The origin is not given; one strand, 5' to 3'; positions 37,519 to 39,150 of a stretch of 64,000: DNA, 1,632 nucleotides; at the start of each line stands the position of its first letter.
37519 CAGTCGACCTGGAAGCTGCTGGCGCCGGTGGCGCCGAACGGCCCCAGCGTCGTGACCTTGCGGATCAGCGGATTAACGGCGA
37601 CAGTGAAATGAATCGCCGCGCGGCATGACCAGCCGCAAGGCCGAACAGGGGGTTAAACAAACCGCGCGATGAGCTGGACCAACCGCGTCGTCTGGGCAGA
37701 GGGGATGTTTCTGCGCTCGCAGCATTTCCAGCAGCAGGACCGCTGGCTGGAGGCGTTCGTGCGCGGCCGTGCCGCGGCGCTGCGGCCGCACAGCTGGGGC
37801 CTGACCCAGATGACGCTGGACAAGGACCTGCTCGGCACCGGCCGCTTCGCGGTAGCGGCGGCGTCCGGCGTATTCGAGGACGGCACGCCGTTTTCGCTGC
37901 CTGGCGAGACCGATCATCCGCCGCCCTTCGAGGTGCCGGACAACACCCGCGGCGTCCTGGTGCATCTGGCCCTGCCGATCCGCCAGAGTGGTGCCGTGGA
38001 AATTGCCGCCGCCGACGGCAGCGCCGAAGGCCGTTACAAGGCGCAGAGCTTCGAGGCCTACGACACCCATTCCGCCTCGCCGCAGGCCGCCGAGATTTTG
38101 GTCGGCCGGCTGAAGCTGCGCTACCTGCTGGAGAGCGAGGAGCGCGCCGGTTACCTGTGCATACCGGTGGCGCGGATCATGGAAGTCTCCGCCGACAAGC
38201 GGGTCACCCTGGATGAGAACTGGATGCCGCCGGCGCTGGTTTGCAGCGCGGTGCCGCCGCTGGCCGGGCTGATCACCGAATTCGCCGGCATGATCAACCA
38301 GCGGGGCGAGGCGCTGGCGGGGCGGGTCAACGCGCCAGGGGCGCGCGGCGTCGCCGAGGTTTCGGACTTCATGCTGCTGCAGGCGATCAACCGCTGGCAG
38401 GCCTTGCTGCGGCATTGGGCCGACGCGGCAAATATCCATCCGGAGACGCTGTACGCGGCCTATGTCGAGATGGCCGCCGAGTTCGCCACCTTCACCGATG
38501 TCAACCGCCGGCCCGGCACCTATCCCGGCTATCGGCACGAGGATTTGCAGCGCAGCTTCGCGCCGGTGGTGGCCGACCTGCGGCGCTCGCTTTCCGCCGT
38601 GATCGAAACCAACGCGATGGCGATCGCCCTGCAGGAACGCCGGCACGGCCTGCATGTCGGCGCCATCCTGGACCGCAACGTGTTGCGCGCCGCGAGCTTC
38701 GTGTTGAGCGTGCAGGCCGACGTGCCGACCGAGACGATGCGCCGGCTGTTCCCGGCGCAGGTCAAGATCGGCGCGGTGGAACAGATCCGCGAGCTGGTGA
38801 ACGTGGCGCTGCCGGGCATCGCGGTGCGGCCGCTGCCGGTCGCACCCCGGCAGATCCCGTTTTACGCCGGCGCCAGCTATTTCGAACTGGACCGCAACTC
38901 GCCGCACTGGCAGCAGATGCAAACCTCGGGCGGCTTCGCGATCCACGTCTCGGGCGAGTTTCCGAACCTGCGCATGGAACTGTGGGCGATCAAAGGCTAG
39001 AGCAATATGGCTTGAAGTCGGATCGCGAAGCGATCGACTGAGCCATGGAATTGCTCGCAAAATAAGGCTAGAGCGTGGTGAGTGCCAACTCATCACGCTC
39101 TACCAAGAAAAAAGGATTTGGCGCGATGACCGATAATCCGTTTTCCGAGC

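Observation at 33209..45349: Partial type VI secretion locus: membrane complex, TssK, spike and regulators, but no sheath, tube, wedge, ClpV, PAAR or kinase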

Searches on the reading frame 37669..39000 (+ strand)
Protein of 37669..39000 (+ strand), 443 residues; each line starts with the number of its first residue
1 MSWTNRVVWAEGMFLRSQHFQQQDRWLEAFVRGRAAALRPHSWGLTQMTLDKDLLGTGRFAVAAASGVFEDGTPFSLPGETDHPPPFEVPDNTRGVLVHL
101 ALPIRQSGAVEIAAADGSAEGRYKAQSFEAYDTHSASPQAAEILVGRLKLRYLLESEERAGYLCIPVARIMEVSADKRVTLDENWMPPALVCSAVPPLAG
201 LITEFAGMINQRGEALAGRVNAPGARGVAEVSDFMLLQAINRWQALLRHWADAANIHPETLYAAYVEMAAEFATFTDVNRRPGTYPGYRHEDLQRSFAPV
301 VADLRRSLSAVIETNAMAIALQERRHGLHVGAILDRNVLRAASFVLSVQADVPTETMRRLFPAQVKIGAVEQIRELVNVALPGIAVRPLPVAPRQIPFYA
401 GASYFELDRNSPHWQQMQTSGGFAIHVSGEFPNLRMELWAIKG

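Call 3: search_protein_families(library=pfam, proteins=[window:37669-39000:+])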
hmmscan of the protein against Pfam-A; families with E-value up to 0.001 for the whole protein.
window:37669-39000:+ (443 aa): 1 family
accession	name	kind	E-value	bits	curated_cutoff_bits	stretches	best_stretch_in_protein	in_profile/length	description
PF05936.17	T6SS_VasE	-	2.6e-162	540.9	23.4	1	19-441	1-429/429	Bacterial Type VI secretion, VC_A0110, EvfL, ImpJ, VasE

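Call 4: search_protein_families(library=ncbifam, proteins=[window:37669-39000:+])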
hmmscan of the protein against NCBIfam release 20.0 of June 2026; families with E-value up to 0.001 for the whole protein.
window:37669-39000:+ (443 aa): 1 family
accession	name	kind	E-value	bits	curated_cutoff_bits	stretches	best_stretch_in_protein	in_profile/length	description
TIGR03353.2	VI_chp_4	equivalog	5.1e-147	490.4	100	1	5-441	1-429/429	type VI secretion system baseplate subunit TssK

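Call 12: find_encoding_contigs(protein=window:37669-39000:+, flank=10000, max_places=6)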
Protein window:37669-39000:+ (443 aa): no gene with exactly this product is on record in the collection.

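Call 13: find_homologous_proteins(query=window:37669-39000:+, max_evalue=1e-50)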
Query window:37669-39000:+ (443 aa): 5708 proteins with E <= 1e-50 among 8000 candidates; the best 120 are listed.
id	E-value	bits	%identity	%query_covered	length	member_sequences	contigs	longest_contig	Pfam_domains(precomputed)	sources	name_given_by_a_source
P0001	5.8e-296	999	100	100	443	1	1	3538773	PF05936.18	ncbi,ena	-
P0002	2.5e-282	954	94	100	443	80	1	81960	PF05936.18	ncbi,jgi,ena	jgi:type VI secretion system protein ImpJ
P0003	4.2e-280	947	94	100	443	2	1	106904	PF05936.18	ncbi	-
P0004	4.1e-276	934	92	100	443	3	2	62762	PF05936.18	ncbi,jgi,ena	jgi:type VI secretion system protein ImpJ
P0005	6.9e-275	930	90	100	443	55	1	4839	PF05936.18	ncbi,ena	-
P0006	1.2e-273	926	90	100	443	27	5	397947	PF05936.18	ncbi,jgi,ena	jgi:type VI secretion system protein ImpJ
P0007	1.1e-272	923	90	100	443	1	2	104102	PF05936.18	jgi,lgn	jgi:type VI secretion system protein ImpJ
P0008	2.1e-271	918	89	100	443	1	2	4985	PF05936.18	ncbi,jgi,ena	jgi:type VI secretion system protein ImpJ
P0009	6.1e-270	914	89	100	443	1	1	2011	PF05936.18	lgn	-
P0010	1.5e-269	912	89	100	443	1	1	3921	PF05936.18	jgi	jgi:type VI secretion system protein ImpJ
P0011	2.8e-269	911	93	97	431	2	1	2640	PF05936.18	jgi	jgi:type VI secretion system protein ImpJ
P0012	6.4e-268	907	87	100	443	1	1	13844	PF05936.18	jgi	jgi:type VI secretion system protein ImpJ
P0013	2.0e-267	905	88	100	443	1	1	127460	PF05936.18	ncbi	-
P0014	4.5e-267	904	87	100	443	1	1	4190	PF05936.18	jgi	jgi:type VI secretion system protein ImpJ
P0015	2.4e-265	898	86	100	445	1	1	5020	PF05936.18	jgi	-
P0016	2.0e-264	895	87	100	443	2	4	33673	PF05936.18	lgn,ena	-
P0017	3.1e-264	895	86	100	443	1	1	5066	PF05936.18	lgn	-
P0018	1.8e-263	892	86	100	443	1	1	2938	PF05936.18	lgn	-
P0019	4.6e-263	891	85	100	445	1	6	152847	PF05936.18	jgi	jgi:type VI secretion system protein ImpJ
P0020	1.4e-262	889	86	100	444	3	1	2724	PF05936.18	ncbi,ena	-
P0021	1.8e-261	886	89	97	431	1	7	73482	PF05936.18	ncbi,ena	-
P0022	2.8e-261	885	88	97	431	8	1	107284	PF05936.18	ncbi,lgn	-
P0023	4.6e-261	884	86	100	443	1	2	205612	PF05936.18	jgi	jgi:type VI secretion system protein ImpJ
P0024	5.6e-261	884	88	97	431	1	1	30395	PF05936.18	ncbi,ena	-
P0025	5.7e-261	884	88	97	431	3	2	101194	PF05936.18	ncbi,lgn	-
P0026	1.6e-260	883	89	97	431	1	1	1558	PF05936.18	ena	-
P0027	6.0e-260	881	84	100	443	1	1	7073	PF05936.18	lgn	-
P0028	1.4e-259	879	86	100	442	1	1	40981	PF05936.18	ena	-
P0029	6.3e-259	877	85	100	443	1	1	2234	PF05936.18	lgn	-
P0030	7.4e-256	867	84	100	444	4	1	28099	PF05936.18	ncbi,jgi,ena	jgi:type VI secretion system protein ImpJ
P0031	1.2e-255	866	84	100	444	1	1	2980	PF05936.18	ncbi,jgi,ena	jgi:type VI secretion system protein ImpJ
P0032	4.7e-255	864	85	97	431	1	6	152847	PF05936.18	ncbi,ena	-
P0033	1.0e-253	860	83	100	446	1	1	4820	PF05936.18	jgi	-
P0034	1.7e-250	849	82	100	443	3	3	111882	PF05936.18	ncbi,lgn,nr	ncbi:MAG: type VI secretion system-associated protein [Rhodospirillales bacterium 20-60-12]|nr:MAG: 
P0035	7.2e-248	841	80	100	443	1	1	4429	PF05936.18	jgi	jgi:type VI secretion system protein ImpJ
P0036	5.0e-242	822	80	100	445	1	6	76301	PF05936.18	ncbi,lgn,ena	-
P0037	7.9e-241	818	78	100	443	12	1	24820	PF05936.18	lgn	-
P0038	1.1e-239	814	79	100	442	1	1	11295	PF05936.18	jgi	jgi:type VI secretion system protein ImpJ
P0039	3.6e-239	812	79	100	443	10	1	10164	PF05936.18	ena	-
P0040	6.6e-239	811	79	100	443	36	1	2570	PF05936.18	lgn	-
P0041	3.4e-238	809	78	100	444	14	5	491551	PF05936.18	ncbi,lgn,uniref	ncbi:MAG: type VI secretion system baseplate subunit TssK [Acetobacter sp.]|uniref:type VI secretion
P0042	9.6e-238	807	79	100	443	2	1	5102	PF05936.18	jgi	jgi:type VI secretion system protein ImpJ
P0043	4.2e-237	805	79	100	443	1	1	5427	PF05936.18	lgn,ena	-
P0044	3.0e-233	793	77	100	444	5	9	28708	PF05936.18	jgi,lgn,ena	jgi:type VI secretion system protein ImpJ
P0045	4.6e-233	792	77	100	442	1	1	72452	PF05936.18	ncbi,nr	ncbi:MAG: type VI secretion system baseplate subunit TssK [Acidisphaera sp.]|nr:type VI secretion sy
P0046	2.8e-232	789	77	100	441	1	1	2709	PF05936.18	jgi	jgi:type VI secretion system protein ImpJ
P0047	3.3e-232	789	77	100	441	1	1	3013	PF05936.18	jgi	jgi:type VI secretion system protein ImpJ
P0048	6.8e-232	788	76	100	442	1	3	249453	PF05936.18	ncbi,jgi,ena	jgi:type VI secretion system protein ImpJ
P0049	7.7e-232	788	77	100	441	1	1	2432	PF05936.18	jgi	jgi:type VI secretion system protein ImpJ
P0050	9.9e-232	788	76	100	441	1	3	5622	PF05936.18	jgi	jgi:type VI secretion system protein ImpJ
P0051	1.0e-231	788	76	100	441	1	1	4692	PF05936.18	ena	-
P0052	1.1e-231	788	77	100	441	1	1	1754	PF05936.18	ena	-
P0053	1.3e-231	787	75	100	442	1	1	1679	PF05936.18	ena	-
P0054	1.9e-231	787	76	100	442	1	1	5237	PF05936.18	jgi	jgi:type VI secretion system protein ImpJ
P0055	2.2e-231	786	76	100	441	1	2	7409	PF05936.18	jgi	jgi:type VI secretion system protein ImpJ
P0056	2.3e-231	786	75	100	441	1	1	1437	PF05936.18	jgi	jgi:type VI secretion system protein ImpJ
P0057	2.5e-231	786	76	100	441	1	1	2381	PF05936.18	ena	-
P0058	3.0e-231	786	76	100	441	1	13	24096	PF05936.18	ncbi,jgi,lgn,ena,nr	ncbi:MAG TPA: type VI secretion system baseplate subunit TssK [Stellaceae bacterium]|jgi:type VI sec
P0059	4.3e-231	786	77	100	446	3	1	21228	PF05936.18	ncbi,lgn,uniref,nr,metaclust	ncbi:type VI secretion protein [Komagataeibacter intermedius AF2]|uniref:Type VI secretion protein n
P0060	7.1e-231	785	76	100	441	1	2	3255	PF05936.18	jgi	-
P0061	7.2e-231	785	76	100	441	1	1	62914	PF05936.18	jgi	jgi:type VI secretion system protein ImpJ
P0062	8.0e-231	785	76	100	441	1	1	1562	PF05936.18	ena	-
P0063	8.2e-231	785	77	100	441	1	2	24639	PF05936.18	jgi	jgi:type VI secretion system protein ImpJ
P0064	8.4e-231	785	76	100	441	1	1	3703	PF05936.18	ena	-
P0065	8.6e-231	785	76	100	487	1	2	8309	PF05936.18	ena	-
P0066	9.4e-231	784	76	100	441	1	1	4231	PF05936.18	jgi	jgi:type VI secretion system protein ImpJ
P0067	9.5e-231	784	76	100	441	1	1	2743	PF05936.18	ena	-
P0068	9.8e-231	784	75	100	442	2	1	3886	PF05936.18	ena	-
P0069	1.0e-230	784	76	100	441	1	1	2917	PF05936.18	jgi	jgi:type VI secretion system protein ImpJ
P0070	1.4e-230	784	75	100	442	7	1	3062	PF05936.18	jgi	jgi:type VI secretion system protein ImpJ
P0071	1.5e-230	784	76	100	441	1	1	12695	PF05936.18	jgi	jgi:type VI secretion system protein ImpJ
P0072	1.6e-230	784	76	100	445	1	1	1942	PF05936.18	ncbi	-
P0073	1.8e-230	783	76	100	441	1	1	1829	PF05936.18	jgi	jgi:type VI secretion system protein ImpJ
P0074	3.9e-230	782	74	100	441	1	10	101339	PF05936.18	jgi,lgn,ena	jgi:type VI secretion system protein ImpJ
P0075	4.3e-230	782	75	100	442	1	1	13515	PF05936.18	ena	-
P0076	4.9e-230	782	75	100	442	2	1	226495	PF05936.18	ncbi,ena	-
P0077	6.1e-230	782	75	100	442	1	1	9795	PF05936.18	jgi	jgi:type VI secretion system protein ImpJ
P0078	8.9e-230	781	74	100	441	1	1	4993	PF05936.18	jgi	jgi:type VI secretion system protein ImpJ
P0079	1.1e-229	781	76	100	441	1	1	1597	PF05936.18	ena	-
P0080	1.1e-229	781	74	100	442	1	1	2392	PF05936.18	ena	-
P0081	1.2e-229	781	76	100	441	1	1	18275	PF05936.18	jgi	jgi:type VI secretion system protein ImpJ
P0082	1.3e-229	781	75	100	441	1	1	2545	PF05936.18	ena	-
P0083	1.5e-229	780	74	100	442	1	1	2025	PF05936.18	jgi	jgi:type VI secretion system protein ImpJ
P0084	1.6e-229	780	75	100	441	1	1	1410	PF05936.18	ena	-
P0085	1.6e-229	780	76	100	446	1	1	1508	PF05936.18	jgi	jgi:type VI secretion system protein ImpJ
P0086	1.9e-229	780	75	100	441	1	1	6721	PF05936.18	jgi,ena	-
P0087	2.6e-229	780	76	100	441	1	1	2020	PF05936.18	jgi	jgi:type VI secretion system protein ImpJ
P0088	3.4e-229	779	76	100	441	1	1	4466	PF05936.18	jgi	jgi:type VI secretion system protein ImpJ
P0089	3.7e-229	779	75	100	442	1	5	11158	PF05936.18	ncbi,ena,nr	ncbi:MAG: type VI secretion system baseplate subunit TssK [Alphaproteobacteria bacterium]|nr:type VI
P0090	4.3e-229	779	74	100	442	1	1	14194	PF05936.18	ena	-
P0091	5.6e-229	779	74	100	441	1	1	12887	PF05936.18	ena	-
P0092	5.8e-229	778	75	100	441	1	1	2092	PF05936.18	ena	-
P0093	6.9e-229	778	75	100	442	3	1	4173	PF05936.18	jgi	-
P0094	8.0e-229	778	76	100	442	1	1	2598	PF05936.18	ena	-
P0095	8.7e-229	778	75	100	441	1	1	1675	PF05936.18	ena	-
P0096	8.8e-229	778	75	100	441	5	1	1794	PF05936.18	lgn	-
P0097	9.5e-229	778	76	100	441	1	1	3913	PF05936.18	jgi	jgi:type VI secretion system protein ImpJ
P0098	1.1e-228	778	75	100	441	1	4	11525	PF05936.18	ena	-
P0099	1.4e-228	777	76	100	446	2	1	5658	PF05936.18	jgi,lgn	jgi:type VI secretion system protein ImpJ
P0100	1.6e-228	777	75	100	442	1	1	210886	PF05936.18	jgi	jgi:type VI secretion system protein ImpJ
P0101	2.0e-228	777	74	100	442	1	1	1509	PF05936.18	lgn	-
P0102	2.1e-228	777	75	100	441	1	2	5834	PF05936.18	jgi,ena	-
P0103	2.1e-228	777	75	100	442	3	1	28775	PF05936.18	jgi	jgi:type VI secretion system protein ImpJ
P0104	2.2e-228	777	74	100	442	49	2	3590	PF05936.18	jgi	-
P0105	2.2e-228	777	75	100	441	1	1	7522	PF05936.18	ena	-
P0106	2.4e-228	776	75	100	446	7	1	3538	PF05936.18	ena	-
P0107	2.6e-228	776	75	100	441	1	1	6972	PF05936.18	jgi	-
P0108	2.7e-228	776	74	100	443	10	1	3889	PF05936.18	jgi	jgi:type VI secretion system protein ImpJ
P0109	2.7e-228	776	76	100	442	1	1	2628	PF05936.18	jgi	jgi:type VI secretion system protein ImpJ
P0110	2.8e-228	776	75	100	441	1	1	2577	PF05936.18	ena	-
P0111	3.0e-228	776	76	100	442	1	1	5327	PF05936.18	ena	-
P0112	3.1e-228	776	75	100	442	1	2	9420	PF05936.18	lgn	-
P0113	3.1e-228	776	75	100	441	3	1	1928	PF05936.18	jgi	jgi:type VI secretion system protein ImpJ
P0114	3.4e-228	776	75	100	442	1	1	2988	PF05936.18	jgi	jgi:type VI secretion system protein ImpJ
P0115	3.4e-228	776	75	100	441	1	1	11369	PF05936.18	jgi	jgi:type VI secretion system protein ImpJ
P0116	3.6e-228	776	75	100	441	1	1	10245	PF05936.18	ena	-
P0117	3.7e-228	776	74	100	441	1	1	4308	PF05936.18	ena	-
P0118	3.9e-228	776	75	100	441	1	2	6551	PF05936.18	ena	-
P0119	4.0e-228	776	75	100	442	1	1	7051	PF05936.18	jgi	jgi:type VI secretion system protein ImpJ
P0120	4.4e-228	776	75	100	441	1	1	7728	PF05936.18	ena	-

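Call 14: find_encoding_contigs(protein=P0001, flank=10000, max_places=4)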
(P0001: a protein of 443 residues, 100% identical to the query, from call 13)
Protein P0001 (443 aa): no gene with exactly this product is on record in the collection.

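Call 15: list_cluster_members(proteins=[P0001, P0002, P0003, P0006])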
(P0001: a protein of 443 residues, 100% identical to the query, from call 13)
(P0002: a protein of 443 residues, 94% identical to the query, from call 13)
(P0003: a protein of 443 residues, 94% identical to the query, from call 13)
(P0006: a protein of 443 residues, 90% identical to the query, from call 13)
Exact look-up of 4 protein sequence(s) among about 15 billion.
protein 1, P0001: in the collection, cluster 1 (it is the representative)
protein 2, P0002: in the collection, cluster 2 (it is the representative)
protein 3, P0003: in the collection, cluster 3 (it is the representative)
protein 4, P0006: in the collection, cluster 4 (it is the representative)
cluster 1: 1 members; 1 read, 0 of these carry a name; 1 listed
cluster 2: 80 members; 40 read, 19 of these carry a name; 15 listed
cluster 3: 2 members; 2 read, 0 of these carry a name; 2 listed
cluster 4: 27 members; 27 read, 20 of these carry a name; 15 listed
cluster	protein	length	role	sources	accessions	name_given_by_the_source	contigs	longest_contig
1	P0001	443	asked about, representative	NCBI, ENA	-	-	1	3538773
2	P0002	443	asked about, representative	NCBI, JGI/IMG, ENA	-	type VI secretion system protein ImpJ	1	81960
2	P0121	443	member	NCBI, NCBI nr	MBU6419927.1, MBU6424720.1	MAG: type VI secretion system baseplate subunit TssK [Proteobacteria bacterium] | type VI secretion system baseplate subunit TssK [Pseudomonadota bacterium]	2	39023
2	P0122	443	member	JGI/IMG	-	type VI secretion system protein ImpJ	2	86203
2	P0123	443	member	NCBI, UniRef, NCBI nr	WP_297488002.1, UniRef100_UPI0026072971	type VI secretion system baseplate subunit TssK [Acidocella sp.] | type VI secretion system baseplate subunit TssK n=1 Tax=Acidocella sp. TaxID=50710 ...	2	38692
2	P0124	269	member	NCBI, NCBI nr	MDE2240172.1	MAG: type VI secretion system baseplate subunit TssK, partial [Rhodospirillales bacterium] | type VI secretion system baseplate subunit TssK [Rhodospirillales bacterium]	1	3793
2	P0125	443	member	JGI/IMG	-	type VI secretion system protein ImpJ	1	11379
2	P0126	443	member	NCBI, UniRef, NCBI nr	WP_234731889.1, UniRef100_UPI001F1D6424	type VI secretion system baseplate subunit TssK [Acidocella facilis] | type VI secretion system baseplate subunit TssK n=1 Tax=Acidocella facilis TaxID=525 ...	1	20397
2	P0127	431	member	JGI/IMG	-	type VI secretion system protein ImpJ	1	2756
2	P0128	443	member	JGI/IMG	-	type VI secretion system protein ImpJ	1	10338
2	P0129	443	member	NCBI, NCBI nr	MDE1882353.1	MAG: type VI secretion system baseplate subunit TssK [Rhodospirillales bacterium] | type VI secretion system baseplate subunit TssK [Rhodospirillales bacterium]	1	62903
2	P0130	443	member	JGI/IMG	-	type VI secretion system protein ImpJ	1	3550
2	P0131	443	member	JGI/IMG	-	type VI secretion system protein ImpJ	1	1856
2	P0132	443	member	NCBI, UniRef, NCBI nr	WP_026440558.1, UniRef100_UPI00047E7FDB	type VI secretion system baseplate subunit TssK [Acidocella facilis] | type VI secretion system baseplate subunit TssK n=1 Tax=Acidocella facilis TaxID=525 ...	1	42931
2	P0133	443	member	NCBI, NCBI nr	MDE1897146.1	MAG: type VI secretion system baseplate subunit TssK [Rhodospirillales bacterium] | type VI secretion system baseplate subunit TssK [Rhodospirillales bacterium]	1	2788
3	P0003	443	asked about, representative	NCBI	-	-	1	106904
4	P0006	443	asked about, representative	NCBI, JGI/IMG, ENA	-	type VI secretion system protein ImpJ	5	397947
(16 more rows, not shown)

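Call 16: find_encoding_contigs(protein=P0006, flank=10000, max_places=3)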
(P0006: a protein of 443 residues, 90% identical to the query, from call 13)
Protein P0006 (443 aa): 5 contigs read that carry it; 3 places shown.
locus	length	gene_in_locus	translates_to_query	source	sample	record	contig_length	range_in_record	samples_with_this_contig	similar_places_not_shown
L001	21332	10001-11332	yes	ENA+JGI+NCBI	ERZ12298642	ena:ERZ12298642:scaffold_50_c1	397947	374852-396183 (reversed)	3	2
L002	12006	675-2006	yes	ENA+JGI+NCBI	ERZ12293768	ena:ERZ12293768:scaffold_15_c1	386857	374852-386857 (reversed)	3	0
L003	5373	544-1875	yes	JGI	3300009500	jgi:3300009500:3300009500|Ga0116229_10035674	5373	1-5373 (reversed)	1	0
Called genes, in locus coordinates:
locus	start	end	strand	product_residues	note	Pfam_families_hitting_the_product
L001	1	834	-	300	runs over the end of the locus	-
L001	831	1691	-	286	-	-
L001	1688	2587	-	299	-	-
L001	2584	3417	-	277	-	-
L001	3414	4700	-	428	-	-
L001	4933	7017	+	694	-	PF05954:Phage_GPD, PF04717:Phage_base_V, PF22178:Gp5_trimer_C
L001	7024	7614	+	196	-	PF22011:DUF6931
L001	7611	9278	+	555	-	PF00498:FHA, PF20232:T6SS_FHA_C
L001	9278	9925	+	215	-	PF12790:T6SS-SciN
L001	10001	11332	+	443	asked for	PF05936:T6SS_VasE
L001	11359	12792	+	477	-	PF09850:DotU, PF00691:OmpA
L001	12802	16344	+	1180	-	PF14331:IcmF-related_N, PF06761:IcmF-related, PF06744:IcmF_C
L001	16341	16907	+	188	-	PF09867:TagF_N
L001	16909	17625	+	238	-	PF00481:PP2C, PF13672:PP2C_2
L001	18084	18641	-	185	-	-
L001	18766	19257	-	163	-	PF05638:T6SS_HCP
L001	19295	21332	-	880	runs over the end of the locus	PF02861:Clp_N (weak), PF13191:AAA_16 (weak), PF23569:NBD_SMAX1 (weak), PF00004:AAA, PF17871:AAA_lid_9, PF07724:AAA_2, PF07728:AAA_5, PF10431:ClpB_D2-small, +5 more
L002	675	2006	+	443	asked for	PF05936:T6SS_VasE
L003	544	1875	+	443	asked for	PF05936:T6SS_VasE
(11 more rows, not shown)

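Call 17: find_encoding_contigs(protein=P0041, flank=10000, max_places=3)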
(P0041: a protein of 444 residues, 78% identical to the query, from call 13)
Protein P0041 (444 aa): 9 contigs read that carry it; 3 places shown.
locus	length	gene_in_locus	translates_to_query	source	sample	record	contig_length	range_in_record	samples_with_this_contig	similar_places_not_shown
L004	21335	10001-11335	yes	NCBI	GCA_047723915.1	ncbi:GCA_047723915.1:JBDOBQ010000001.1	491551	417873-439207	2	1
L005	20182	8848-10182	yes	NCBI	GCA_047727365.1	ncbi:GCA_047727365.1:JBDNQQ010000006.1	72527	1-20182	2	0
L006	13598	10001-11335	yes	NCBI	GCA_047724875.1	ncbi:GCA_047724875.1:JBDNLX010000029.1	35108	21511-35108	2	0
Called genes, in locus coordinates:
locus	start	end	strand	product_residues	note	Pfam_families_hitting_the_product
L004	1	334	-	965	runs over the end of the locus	PF12770:CHAT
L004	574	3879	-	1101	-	PF05860:TPS, PF12951:PATR (weak)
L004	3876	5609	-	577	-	PF08479:POTRA_2, PF03865:ShlB, PF01103:Omp85 (weak)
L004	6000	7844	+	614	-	PF05954:Phage_GPD, PF04717:Phage_base_V, PF22178:Gp5_trimer_C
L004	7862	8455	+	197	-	PF22011:DUF6931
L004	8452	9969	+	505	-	PF16697:Yop-YscD_cpl, PF00498:FHA, PF20232:T6SS_FHA_C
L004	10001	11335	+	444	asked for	PF05936:T6SS_VasE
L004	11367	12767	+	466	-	PF09850:DotU, PF00691:OmpA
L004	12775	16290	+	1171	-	PF14331:IcmF-related_N, PF06761:IcmF-related, PF06744:IcmF_C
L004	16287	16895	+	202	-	PF09867:TagF_N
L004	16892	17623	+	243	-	PF00481:PP2C, PF13672:PP2C_2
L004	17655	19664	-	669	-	PF02518:HATPase_c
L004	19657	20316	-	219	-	PF00072:Response_reg, PF00196:GerE, PF08281:Sigma70_r4_2 (weak)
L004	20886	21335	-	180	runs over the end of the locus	PF25213:HVO_A0261_N (weak), PF00392:GntR (weak), PF01325:Fe_dep_repress, PF09339:HTH_IclR (weak), PF12802:MarR_2 (weak), PF13545:HTH_Crp_2 (weak), PF01047:MarR, PF02742:Fe_dep_repr_C, +2 more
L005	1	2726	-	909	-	PF05860:TPS, PF12951:PATR (weak)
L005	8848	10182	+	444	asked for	PF05936:T6SS_VasE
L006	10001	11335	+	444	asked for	PF05936:T6SS_VasE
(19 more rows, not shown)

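Call 19: find_related_loci(query=L001:18766-19257:-, collection=genome_contigs, flank=10000)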
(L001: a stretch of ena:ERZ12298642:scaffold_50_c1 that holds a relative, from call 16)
Query L001:18766-19257:- (163 aa) in genome_contigs; peptide patterns used: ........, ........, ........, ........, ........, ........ (x = any residue, [..] = any of these).
73 stretches matched a pattern; 2 encode a relative of the query (tblastn E <= 1e-3); 2 distinct loci.
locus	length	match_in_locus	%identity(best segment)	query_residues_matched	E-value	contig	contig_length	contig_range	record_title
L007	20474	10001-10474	52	1-162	4e-49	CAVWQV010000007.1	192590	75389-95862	MAG: uncultured Alphaproteobacteria bacterium isolate MFD09603.bin.2.20 genome assembly, contig: contig_29471, whole gen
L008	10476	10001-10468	46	1-160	3e-36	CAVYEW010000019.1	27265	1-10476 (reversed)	MAG: uncultured proteobacterium isolate MFD09603.bin.1.401 genome assembly, contig: contig_82174, whole genome shotgun s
